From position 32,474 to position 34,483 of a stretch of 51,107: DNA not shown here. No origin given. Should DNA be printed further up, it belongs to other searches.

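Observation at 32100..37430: Lower-GC two-gene islet splitting sdhCDAB from sucAB-lpd-sucCD: novel lipoprotein + stand-alone YjbH-family outer-membrane protein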

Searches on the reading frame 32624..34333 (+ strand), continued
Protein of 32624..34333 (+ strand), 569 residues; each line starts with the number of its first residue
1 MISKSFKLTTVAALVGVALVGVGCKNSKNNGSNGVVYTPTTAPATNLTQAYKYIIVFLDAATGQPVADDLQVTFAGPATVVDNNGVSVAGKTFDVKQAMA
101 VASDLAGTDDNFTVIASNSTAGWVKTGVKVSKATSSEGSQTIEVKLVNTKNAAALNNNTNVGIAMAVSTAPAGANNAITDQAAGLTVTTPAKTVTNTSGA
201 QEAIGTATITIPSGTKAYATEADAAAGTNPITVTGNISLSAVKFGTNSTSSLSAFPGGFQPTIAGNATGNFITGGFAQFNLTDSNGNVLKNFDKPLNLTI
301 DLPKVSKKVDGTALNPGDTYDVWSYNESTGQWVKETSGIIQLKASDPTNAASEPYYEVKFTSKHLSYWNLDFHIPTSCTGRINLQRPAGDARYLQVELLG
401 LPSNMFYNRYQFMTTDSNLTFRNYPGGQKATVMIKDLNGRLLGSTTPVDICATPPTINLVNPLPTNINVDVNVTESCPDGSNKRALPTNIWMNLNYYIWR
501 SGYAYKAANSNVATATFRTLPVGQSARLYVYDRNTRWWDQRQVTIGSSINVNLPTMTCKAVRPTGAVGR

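Call 39: search_protein_families(library=pfam, proteins=[L020:1439-2548:+, L020:2868-3467:+, L020:3481-4536:+, L020:4530-5087:+, L020:10133-12229:-, L020:12757-13380:-, L017:1472-2722:+, L017:2835-4841:+, L018:2686-3927:+, L018:3990-5903:+], max_evalue=0.001)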
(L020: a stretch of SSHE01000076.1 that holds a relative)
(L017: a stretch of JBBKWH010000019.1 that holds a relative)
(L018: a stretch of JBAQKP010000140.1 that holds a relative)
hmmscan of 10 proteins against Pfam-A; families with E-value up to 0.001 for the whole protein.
L020:1439-2548:+ (369 aa): 3 families
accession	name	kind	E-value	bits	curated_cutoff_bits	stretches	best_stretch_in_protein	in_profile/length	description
PF21248.3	SoFic-like_C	-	5.8e-35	119.8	27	1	279-354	1-76/76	Protein adenylyltransferase SoFic-like, C-terminal domain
PF13784.11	Fic_N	-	3.8e-25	88.2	26.7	1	28-109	1-82/82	Fic/DOC family N-terminal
PF02661.23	Fic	-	7.3e-17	62.4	24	1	148-214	29-93/93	Fic/DOC family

L020:2868-3467:+ (199 aa): 1 family
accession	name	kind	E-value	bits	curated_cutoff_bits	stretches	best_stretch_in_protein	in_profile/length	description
PF04011.17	LemA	-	7.8e-57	191.7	26.2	1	40-198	1-149/149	LemA family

L020:3481-4536:+ (351 aa): 1 family
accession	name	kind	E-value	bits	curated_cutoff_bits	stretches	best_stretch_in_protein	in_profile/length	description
PF04536.20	TPM_phosphatase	-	5.9e-39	133.4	22.1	1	88-211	1-124/125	TPM domain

L020:4530-5087:+ (185 aa): 1 family
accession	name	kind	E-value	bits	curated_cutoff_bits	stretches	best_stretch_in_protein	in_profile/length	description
PF04536.20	TPM_phosphatase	-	1.1e-14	55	22.1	1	38-161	5-124/125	TPM domain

L020:10133-12229:- (698 aa): 3 families
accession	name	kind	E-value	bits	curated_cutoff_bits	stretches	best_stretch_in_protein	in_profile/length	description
PF13328.12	HD_4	-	4.1e-38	131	27.2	1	32-179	1-155/156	HD domain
PF02824.27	TGS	-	3.6e-16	59.4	22.2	1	383-440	3-60/60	TGS domain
PF01966.28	HD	-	1.2e-10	42.1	22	1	52-148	2-116/116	HD domain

L020:12757-13380:- (207 aa): 1 family
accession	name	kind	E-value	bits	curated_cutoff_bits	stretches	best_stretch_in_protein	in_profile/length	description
PF00625.27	Guanylate_kin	-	2.5e-52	177.7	25.2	1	6-182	5-181/182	Guanylate kinase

L017:1472-2722:+ (416 aa): 3 families
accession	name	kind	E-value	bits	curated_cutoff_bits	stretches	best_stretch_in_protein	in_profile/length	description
PF01041.23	DegT_DnrJ_EryC1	-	1.8e-94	317.4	19.8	1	33-402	4-359/360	DegT/DnrJ/EryC1/StrS aminotransferase family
PF01212.27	Beta_elim_lyase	-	6.3e-05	22.9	27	1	51-309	28-279/288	Beta-eliminating lyase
PF01053.26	Cys_Met_Meta_PP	-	7.4e-05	21.9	27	1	58-178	55-175/381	Cys/Met metabolism PLP-dependent enzyme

L017:2835-4841:+ (668 aa): 9 families
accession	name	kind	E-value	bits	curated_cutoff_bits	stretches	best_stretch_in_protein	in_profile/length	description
PF02719.21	Polysacc_synt_2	-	7.3e-124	413.1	20.2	1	310-597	1-290/293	Polysaccharide biosynthesis protein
PF01370.27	Epimerase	-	1e-17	64.8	20.9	1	310-522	1-227/240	NAD dependent epimerase/dehydratase family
PF16363.11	GDP_Man_Dehyd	-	3.3e-11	43.7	27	1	311-433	1-130/332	GDP-mannose 4,6 dehydratase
PF13727.12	CoA_binding_3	-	1.7e-10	41.6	25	1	94-265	4-175/175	CoA-binding domain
PF04321.23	RmlD_sub_bind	-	2.9e-09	36.9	27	1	310-478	3-155/287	RmlD substrate binding domain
PF01073.25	3Beta_HSD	-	1.1e-06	28.3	22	1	311-438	1-122/280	3-beta hydroxysteroid dehydrogenase/isomerase family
PF17836.7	PglD_N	-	1.6e-05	25.8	23.4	1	172-253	1-77/78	PglD N-terminal domain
PF13460.12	NAD_binding_10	-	0.00034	21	27.2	0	314-437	1-103/184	NAD(P)H-binding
PF00106.31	adh_short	-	0.00092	19.2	26.6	0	308-381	1-72/195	short chain dehydrogenase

L018:2686-3927:+ (413 aa): 2 families
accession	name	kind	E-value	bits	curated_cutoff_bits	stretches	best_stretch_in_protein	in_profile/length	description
PF01041.23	DegT_DnrJ_EryC1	-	4.2e-92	309.6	19.8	1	32-401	4-359/360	DegT/DnrJ/EryC1/StrS aminotransferase family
PF01053.26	Cys_Met_Meta_PP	-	0.00012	21.2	27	1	57-177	55-175/381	Cys/Met metabolism PLP-dependent enzyme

L018:3990-5903:+ (637 aa): 8 families
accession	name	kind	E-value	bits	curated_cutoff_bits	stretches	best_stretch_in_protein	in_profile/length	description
PF02719.21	Polysacc_synt_2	-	3.5e-123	410.9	20.2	1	292-578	1-290/293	Polysaccharide biosynthesis protein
PF01370.27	Epimerase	-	2.8e-19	69.9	20.9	1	292-505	1-231/240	NAD dependent epimerase/dehydratase family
PF16363.11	GDP_Man_Dehyd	-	2.9e-11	43.9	27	1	293-415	1-130/332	GDP-mannose 4,6 dehydratase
PF13727.12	CoA_binding_3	-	9.7e-09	35.9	25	1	74-247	2-175/175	CoA-binding domain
PF04321.23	RmlD_sub_bind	-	3e-08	33.5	27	1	292-433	3-134/287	RmlD substrate binding domain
PF17836.7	PglD_N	-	3.9e-05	24.6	23.4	1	154-229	1-73/78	PglD N-terminal domain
PF01073.25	3Beta_HSD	-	0.00024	20.7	22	1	293-420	1-122/280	3-beta hydroxysteroid dehydrogenase/isomerase family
PF02629.25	CoA_binding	-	0.0004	21.5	22.3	0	152-223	3-73/97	CoA binding domain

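Call 42: predict_structure(alignment_id=A1)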
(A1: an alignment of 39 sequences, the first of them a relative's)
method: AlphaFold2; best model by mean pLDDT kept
length: 569 residues; sequences in the alignment: 39
mean_pLDDT: 84.0   pTM: 0.80
mean pLDDT of the five models: 84.0, 82.7, 82.2, 82.0, 80.9
residues with pLDDT >= 90: 281; 70-90: 216; 50-70: 26; < 50: 46
segments of 3 or more residues with pLDDT < 50: 1-31, 259-263, 265-267, 347-350, 567-569
pLDDT, mean of each block of 10 residues (from residue 1): 32 39 40 75 92 91 89 91 88 87 89 91 89 84 91 93 94 93 95 84 91 96 94 94 86 64 52 82 93 97 81 88 84 89 65 80 92 79 90 86 79 79 84 86 92 92 81 96 94 81 92 92 91 89 94 95 60
secondary structure, 60 per line:
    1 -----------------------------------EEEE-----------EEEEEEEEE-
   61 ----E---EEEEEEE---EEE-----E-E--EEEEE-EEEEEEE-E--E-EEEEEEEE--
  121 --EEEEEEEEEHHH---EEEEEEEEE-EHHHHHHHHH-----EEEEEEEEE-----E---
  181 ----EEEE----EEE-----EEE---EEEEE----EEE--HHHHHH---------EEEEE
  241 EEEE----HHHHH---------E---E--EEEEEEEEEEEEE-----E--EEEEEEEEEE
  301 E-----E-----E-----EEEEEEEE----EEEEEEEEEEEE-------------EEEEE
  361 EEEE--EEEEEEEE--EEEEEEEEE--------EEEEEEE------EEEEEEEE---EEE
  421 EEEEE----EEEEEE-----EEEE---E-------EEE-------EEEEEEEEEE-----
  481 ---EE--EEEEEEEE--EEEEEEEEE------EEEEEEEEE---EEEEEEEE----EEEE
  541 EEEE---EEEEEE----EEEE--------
elements in order: E36-39 E51-59 E69-75 E79-81 E92-96 E98-104 E111-118 E123-131 E138-146 H149-157 E163-171 E185-188 E193-195 E201-203 E207-211 E216-218 H221-226 E236-244 H249-253 E270-282 E291-301 E319-326 E331-342 E356-364 E367-374 E377-385 E394-400 E407-414 E418-425 E430-435 E441-444 E456-458 E466-475 E488-495 E498-506 E513-521 E525-532 E537-544 E548-553 E558-561

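Call 48: fold_search(model_id=the predicted structure, library=pdb)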
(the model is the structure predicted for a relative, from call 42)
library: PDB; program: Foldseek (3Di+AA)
matches with E <= 10: 1223; with E <= 0.001: 14
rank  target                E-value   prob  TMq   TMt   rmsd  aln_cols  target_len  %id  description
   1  4yfd_A                4.5e-06  0.51  0.09  0.10  43.8       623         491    8  Crystal structure PTP delta Ig1-Fn2 in complex with IL-1RAcP (released 2015-05-06)
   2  6fwv_B                1.0e-05  0.93  0.13  0.14  50.6       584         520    9  The Bacillus anthracis TIE protein (released 2018-08-08)
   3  4yfg_A                1.5e-05  0.38  0.09  0.10  35.8       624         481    8  Crystal structure of PTP delta meA3/meB minus variant Ig1-Fn1 (released 2015-05-06)
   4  6fwv_A                2.1e-05  0.89  0.13  0.14  49.2       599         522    7  The Bacillus anthracis TIE protein (released 2018-08-08)
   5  1cgw_A                2.8e-05  0.99  0.14  0.12  16.1       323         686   11  SITE DIRECTED MUTATIONS OF THE ACTIVE SITE RESIDUE TYROSINE 195 OF CYCLODEXTRIN GLYCOSYLTRANSFERASE FROM BACILLUS CIRC (released 1995-02-07)
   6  1cyg                  4.2e-05  0.89  0.13  0.11  16.3       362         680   11  CYCLODEXTRIN GLUCANOTRANSFERASE (E.C.2.4.1.19) (CGTASE) (released 1995-02-27)
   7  4oq1                  1.1e-04  0.98  0.14  0.20  17.9       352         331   11  Structure of the Streptococcal ancillary pilin (released 2014-04-23)
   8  6lxw_P                4.5e-04  0.21  0.10  0.10  27.2       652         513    8  Cryo-EM structure of human secretory immunoglobulin A in complex with the N-terminal domain of SpsA (released 2020-05-27)
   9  8v2b_B                4.8e-04  0.20  0.10  0.10  38.0       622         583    8  Cryo-EM structure of mouse type II OSM receptor complex: model for full extracellular assembly (released 2024-11-20)
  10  3kpt_B                5.6e-04  0.66  0.13  0.19  34.1       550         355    9  Crystal structure of BcpA, the major pilin subunit of Bacillus cereus (released 2009-11-24)
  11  9kf6                  7.2e-04  0.20  0.09  0.12  22.8       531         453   10  Crystal structure of the reaction intermediate of Streptomyces sp. sulfotransferase Cpz4 involved in caprazamycins synth (released 2025-11-05)
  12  7mrq                  8.0e-04  0.60  0.09  0.16  23.8       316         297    9  Chicken CNTN4 FN1-FN3 domains with T751A, V752A, Y781A, E786A mutations (released 2022-01-05)
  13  9ba5_A                8.9e-04  0.14  0.09  0.09  39.8       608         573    8  Cross-linked Contactin 2 Ig1-Ig6 (released 2024-07-17)
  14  9oz1_A                8.9e-04  0.11  0.09  0.07  43.3       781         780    9  Cryo-EM structure of chicken ROS1 in apo-state. Cryo-EM refinement is focused on the "leg" region of chicken ROS1. (released 2026-02-25)
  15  3rpk_A                1.3e-03  0.21  0.11  0.11  32.8       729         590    9  Structure of the Full-Length Major Pilin RrgB from Streptococcus pneumoniae (released 2011-06-15)
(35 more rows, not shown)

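Call 63: search_protein_representatives(alignment_id=A1)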
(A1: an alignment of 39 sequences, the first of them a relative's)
Query: 39 sequences, 564 profile positions. Proteins with E-value up to 0.001 (for the whole library): 1445; up to 1e-10: 890; up to 1e-30: 390. The best 150 are listed.
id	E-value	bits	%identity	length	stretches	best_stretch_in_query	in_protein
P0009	4.0e-241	817.9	-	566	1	1-563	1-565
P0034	1.2e-226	770.1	-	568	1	1-563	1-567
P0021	2.8e-219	745.8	-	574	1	8-563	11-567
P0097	1.3e-207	707.3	-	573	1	1-561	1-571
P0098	6.4e-204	695.1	-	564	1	2-563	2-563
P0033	8.1e-199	678.2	-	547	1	10-563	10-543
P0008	1.4e-195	667.6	-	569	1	1-561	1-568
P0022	2.3e-194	663.6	-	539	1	8-563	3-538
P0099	9.0e-188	641.8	-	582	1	12-559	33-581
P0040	1.0e-184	631.6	-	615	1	1-562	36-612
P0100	1.2e-174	598.5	-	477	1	102-561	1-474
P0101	4.4e-167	573.5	-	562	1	20-561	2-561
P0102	8.2e-166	569.3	-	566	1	8-560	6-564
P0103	3.3e-157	540.8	-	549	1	1-563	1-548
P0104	1.4e-154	532.2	-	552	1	9-560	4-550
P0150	1.1e-52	195.8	-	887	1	3-522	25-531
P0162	1.6e-50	188.7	-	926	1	16-562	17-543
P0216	5.8e-45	170.3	-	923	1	3-561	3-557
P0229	1.7e-43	165.5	-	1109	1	57-549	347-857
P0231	3.2e-43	164.5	-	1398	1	123-472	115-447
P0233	4.8e-43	164.0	-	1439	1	205-472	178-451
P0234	5.3e-43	163.8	-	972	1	7-523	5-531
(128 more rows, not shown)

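Call 66: search_protein_families(library=pfam, proteins=[L051:189-980:+, L043:8770-9504:+, L046:8783-9433:+, L031:9271-9993:+], max_evalue=1)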
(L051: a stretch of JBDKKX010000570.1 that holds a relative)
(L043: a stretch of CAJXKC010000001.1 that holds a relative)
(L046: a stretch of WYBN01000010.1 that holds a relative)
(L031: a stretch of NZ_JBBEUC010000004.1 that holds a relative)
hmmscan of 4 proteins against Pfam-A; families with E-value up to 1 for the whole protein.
L051:189-980:+ (264 aa): 3 families
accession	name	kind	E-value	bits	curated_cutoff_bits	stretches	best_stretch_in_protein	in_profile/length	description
PF25656.1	DUF7945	-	0.053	14.2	27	1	33-78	70-115/123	Domain of unknown function (DUF7945)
PF22210.2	VP17_central_barrel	-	0.083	13.3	27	0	27-72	3-45/82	Large MCP VP17 central beta-barrel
PF13505.12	OMP_b-brl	-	0.099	13.2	28.7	0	70-101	126-157/175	Outer membrane protein beta-barrel domain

L043:8770-9504:+ (245 aa): 1 family
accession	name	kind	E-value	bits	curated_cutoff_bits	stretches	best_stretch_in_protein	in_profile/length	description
PF13505.12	OMP_b-brl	-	3.6e-06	27.7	28.7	1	48-146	42-158/175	Outer membrane protein beta-barrel domain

L046:8783-9433:+ (217 aa): 0 families

L031:9271-9993:+ (241 aa): 1 family
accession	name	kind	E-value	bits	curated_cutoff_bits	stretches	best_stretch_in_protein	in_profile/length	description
PF13505.12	OMP_b-brl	-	0.0007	20.2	28.7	1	50-203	42-158/175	Outer membrane protein beta-barrel domain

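Call 69: search_protein_families(library=pfam, proteins=[L029:6908-9529:+, L028:13295-15673:+, L028:4636-6732:+, L028:7745-9124:+, L029:11630-12697:+, L028:11614-12372:+, L028:12308-13291:+], max_evalue=0.01)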
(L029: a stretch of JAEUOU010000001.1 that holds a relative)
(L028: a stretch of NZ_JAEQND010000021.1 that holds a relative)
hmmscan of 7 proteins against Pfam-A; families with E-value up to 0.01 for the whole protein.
L029:6908-9529:+ (874 aa): 8 families
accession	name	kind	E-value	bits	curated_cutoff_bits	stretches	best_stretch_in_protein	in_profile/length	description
PF00580.27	UvrD-helicase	-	1.4e-85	287.7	23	1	86-350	1-270/271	UvrD/REP helicase N-terminal domain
PF13361.12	UvrD_C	-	4.2e-79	266.9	25.6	1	356-733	1-349/350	UvrD-like helicase C-terminal domain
PF13245.12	AAA_19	-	6.8e-22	78.5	25.1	1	90-336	1-134/134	AAA domain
PF13538.12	UvrD_C_2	-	4.1e-11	43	27.4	1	673-729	4-51/52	UvrD-like helicase C-terminal domain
PF21196.3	PcrA_UvrD_tudor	-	7.8e-07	29.3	23.9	1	828-868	4-44/48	PcrA/UvrD tudor domain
PF13087.12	AAA_12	-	5.3e-05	23.3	27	1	665-729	133-190/195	AAA domain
PF13604.12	AAA_30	-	0.00016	21.9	27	1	86-151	2-67/191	AAA domain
PF01443.25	Viral_helicase1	-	0.00029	21.2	21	0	667-728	176-225/228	Viral superfamily 1 RNA helicase core domain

L028:13295-15673:+ (793 aa): 0 families

L028:4636-6732:+ (699 aa): 0 families

L028:7745-9124:+ (460 aa): 0 families

L029:11630-12697:+ (356 aa): 0 families

L028:11614-12372:+ (253 aa): 1 family
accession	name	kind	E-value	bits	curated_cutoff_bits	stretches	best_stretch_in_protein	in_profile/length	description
PF01850.27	PIN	-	4.8e-11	43.8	23.6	1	115-234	2-111/120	PIN domain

L028:12308-13291:+ (328 aa): 0 families

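Call 74: search_solved_structures(query=A1, max_evalue=1)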
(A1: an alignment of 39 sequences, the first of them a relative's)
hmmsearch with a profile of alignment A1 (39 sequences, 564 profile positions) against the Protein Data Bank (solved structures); distinct sequences matched with E-value up to 1: 2.
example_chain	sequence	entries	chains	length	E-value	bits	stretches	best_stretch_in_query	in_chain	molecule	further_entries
9y6n_A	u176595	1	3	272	0.46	12.1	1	311-362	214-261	Protein FAM171A2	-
9hig_i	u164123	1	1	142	0.97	11.1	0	224-258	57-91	Large ribosomal subunit protein uL13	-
